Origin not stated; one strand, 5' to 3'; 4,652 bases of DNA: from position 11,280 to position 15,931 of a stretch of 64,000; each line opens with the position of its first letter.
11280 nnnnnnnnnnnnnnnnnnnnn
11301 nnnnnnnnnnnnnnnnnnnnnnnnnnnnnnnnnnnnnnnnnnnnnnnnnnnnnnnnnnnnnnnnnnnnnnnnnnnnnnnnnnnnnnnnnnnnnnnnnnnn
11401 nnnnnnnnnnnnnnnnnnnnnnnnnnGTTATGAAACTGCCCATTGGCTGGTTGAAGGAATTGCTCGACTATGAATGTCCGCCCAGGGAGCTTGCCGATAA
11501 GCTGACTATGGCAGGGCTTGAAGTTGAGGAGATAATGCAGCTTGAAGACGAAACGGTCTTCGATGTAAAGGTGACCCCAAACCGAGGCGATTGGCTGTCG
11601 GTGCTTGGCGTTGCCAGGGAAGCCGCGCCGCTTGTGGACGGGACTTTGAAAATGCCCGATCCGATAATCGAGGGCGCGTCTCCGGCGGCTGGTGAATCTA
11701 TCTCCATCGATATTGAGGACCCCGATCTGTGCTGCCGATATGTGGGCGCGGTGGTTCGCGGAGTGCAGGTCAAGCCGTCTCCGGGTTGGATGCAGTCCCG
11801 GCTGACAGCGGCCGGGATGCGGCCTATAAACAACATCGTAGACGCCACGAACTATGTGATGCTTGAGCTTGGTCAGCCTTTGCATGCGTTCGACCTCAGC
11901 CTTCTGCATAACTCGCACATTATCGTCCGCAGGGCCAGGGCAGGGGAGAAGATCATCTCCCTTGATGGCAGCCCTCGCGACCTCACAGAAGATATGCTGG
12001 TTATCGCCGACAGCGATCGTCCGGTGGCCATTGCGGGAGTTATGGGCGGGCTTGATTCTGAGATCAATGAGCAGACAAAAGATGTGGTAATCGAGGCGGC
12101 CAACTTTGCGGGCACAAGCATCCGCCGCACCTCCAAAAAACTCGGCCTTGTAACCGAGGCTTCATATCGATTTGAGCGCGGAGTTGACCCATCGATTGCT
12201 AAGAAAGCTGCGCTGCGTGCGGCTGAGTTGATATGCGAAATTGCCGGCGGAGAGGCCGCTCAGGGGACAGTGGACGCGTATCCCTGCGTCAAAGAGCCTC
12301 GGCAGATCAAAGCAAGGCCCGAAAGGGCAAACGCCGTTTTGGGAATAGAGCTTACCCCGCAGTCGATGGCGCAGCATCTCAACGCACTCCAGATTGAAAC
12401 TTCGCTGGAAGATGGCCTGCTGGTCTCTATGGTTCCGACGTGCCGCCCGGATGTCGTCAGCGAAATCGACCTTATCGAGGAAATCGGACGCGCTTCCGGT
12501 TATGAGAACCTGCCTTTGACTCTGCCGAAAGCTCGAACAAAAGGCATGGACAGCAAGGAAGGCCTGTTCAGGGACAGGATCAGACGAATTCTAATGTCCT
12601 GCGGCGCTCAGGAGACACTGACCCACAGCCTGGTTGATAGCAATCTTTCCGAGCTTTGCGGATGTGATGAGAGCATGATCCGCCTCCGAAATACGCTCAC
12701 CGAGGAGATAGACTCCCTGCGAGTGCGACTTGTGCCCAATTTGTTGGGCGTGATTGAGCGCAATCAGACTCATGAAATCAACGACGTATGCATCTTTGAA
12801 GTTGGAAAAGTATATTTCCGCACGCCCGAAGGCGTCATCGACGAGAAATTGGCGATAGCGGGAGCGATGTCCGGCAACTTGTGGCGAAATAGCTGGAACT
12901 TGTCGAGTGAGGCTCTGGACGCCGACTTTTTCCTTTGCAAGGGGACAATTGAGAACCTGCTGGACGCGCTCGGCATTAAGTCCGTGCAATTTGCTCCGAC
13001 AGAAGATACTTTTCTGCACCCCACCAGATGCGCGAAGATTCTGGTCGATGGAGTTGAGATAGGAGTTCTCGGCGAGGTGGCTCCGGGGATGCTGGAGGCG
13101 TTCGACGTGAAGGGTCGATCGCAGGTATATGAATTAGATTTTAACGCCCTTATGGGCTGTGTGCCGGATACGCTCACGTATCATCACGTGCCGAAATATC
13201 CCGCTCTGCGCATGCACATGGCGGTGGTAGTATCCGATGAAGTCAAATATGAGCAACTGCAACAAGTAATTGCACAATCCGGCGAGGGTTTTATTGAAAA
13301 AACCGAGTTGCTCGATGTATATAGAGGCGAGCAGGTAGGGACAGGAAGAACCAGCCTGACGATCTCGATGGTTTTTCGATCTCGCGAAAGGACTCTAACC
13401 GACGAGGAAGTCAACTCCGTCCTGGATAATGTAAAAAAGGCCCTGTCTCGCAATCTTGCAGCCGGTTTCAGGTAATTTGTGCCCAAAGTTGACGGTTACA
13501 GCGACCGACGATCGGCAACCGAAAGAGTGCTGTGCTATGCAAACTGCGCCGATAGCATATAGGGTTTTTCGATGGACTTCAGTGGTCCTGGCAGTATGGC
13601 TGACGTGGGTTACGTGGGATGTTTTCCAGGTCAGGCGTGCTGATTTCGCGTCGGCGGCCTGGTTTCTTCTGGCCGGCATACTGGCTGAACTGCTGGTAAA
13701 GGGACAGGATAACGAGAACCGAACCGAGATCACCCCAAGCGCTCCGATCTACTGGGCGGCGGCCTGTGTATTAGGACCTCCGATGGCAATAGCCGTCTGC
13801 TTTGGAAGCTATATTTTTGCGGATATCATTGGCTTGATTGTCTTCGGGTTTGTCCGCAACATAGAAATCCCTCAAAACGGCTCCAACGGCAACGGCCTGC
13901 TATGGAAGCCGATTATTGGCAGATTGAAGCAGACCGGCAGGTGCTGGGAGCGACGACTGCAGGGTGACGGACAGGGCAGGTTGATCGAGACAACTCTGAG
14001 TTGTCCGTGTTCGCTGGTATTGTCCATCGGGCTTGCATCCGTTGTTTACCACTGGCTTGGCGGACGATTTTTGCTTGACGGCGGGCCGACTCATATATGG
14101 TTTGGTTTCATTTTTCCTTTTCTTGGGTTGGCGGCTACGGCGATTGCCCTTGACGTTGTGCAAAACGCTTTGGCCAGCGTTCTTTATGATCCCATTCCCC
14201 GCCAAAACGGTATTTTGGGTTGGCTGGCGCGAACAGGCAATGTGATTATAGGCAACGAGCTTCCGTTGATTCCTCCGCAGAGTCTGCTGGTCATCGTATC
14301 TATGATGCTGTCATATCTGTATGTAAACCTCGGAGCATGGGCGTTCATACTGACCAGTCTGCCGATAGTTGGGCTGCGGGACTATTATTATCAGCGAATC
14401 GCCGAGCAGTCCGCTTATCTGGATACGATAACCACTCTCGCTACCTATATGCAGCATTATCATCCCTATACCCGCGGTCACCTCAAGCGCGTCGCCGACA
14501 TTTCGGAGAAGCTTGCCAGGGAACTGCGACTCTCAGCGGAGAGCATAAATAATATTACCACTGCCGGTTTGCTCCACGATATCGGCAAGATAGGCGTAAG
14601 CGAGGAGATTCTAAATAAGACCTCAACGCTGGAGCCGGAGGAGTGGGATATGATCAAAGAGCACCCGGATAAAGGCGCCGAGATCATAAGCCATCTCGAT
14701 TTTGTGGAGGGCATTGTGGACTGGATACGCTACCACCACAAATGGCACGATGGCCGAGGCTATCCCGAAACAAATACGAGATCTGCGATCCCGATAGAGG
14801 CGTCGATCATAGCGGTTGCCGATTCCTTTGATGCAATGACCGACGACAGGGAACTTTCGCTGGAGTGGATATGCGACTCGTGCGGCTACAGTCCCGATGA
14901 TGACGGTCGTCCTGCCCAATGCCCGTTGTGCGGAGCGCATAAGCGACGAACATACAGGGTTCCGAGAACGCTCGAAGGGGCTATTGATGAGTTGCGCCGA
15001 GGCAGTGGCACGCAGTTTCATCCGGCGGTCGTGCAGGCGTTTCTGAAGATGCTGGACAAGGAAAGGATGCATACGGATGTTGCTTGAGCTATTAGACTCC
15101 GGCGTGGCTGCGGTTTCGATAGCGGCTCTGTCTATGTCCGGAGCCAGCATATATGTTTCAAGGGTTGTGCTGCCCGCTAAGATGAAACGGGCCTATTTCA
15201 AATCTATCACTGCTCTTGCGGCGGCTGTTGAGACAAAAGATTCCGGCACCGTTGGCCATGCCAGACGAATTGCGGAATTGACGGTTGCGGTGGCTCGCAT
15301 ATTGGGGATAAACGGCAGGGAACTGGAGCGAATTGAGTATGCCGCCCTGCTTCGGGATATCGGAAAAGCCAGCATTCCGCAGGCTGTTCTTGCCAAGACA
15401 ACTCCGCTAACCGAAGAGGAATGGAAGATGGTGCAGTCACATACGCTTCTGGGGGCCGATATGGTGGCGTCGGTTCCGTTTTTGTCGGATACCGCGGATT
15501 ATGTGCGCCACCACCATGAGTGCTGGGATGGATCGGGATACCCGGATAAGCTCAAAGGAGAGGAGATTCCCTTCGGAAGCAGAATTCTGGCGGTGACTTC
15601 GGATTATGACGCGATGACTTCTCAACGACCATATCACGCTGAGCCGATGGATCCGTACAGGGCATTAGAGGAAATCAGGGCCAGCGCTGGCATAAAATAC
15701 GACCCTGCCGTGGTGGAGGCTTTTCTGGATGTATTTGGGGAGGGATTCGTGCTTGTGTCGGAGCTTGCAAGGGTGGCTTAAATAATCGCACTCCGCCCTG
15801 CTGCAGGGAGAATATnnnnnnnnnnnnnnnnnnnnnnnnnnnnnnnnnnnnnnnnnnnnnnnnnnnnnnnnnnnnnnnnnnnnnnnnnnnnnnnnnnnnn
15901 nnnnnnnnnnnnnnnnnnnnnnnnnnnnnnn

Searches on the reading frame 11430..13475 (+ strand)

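Call 49: search_protein_families(library=pfam, proteins=[window:11430-13475:+], max_evalue=0.00001)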
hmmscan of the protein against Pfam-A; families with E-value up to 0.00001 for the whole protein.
window:11430-13475:+ (681 aa): 4 families
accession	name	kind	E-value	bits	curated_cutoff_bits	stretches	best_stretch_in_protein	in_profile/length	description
PF03483.22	B3_4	-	2.4e-71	239.4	29.3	1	101-273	2-174/174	B3/4 domain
PF17759.6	tRNA_synthFbeta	-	2.1e-53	181.4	22.4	1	361-571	1-214/214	Phenylalanyl tRNA synthetase beta chain CLM domain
PF03147.19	FDX-ACB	-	5.8e-25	88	31.1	1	588-681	1-94/94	Ferredoxin-fold anticodon binding domain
PF03484.21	B5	-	1.1e-19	70.8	28.6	1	293-358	1-67/67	tRNA synthetase B5 domain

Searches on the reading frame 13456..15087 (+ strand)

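Call 49: search_protein_families(library=pfam, proteins=[window:13456-15087:+], max_evalue=0.00001)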
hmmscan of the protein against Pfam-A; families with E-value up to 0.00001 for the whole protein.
window:13456-15087:+ (543 aa): 3 families
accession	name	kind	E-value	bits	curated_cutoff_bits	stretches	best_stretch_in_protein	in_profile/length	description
PF13487.12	HD_5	-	6e-30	104.7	27.2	1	335-465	10-143/170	HD domain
PF01966.28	HD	-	7.3e-22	78.3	22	1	341-461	3-116/116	HD domain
PF08668.18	HDOD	-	8.3e-06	25.9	22.9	0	342-428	98-194/196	HDOD domain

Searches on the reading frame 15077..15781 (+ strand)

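Call 49: search_protein_families(library=pfam, proteins=[window:15077-15781:+], max_evalue=0.00001)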
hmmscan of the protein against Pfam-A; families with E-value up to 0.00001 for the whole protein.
window:15077-15781:+ (234 aa): 2 families
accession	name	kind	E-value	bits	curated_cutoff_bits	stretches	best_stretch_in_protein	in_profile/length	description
PF13487.12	HD_5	-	3.3e-42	144.6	27.2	1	48-212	4-170/170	HD domain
PF01966.28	HD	-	2e-12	47.9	22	1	59-180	2-116/116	HD domain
